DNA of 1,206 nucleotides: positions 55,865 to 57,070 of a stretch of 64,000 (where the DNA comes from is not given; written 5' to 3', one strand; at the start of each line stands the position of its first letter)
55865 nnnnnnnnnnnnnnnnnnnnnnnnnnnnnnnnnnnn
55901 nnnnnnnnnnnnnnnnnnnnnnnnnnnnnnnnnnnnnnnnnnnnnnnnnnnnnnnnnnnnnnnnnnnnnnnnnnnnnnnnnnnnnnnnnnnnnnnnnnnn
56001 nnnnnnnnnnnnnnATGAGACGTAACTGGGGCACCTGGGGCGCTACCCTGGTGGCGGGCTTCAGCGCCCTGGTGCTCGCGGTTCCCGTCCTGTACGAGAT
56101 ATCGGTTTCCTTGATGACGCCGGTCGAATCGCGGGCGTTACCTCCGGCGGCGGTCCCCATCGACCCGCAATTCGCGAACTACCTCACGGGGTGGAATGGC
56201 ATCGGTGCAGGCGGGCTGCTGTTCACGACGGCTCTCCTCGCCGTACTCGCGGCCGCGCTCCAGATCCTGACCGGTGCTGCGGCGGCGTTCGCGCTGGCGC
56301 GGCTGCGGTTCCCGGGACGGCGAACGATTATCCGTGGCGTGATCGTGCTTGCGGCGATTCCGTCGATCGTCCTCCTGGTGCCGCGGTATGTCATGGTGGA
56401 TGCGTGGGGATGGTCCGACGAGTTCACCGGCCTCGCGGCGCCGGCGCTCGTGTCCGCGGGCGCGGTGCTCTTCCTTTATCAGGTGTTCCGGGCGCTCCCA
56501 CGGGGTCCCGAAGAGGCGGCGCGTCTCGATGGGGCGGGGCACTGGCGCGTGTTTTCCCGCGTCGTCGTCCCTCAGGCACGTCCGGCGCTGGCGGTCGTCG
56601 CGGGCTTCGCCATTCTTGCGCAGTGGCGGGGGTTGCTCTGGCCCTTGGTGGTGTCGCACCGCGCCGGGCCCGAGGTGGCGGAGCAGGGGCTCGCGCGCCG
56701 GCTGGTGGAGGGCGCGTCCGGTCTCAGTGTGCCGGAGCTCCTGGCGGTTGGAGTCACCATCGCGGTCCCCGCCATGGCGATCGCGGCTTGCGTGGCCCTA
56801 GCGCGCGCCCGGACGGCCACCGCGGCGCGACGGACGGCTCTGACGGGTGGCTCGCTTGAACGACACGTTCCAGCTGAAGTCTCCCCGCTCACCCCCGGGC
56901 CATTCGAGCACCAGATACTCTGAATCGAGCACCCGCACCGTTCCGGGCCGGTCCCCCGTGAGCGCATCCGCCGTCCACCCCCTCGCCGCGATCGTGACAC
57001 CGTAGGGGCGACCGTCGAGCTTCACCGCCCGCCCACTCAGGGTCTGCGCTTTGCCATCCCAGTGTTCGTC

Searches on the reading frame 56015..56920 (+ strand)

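Call 58: search_protein_families(library=pfam, max_evalue=0.00001, proteins=[window:56015-56920:+])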
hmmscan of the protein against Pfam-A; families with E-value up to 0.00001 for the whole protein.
window:56015-56920:+ (302 aa): 1 family
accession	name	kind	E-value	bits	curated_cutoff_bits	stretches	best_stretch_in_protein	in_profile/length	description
PF00528.27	BPD_transp_1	-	4.2e-15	56.4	26.4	1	84-262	2-173/184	Binding-protein-dependent transport system inner membrane component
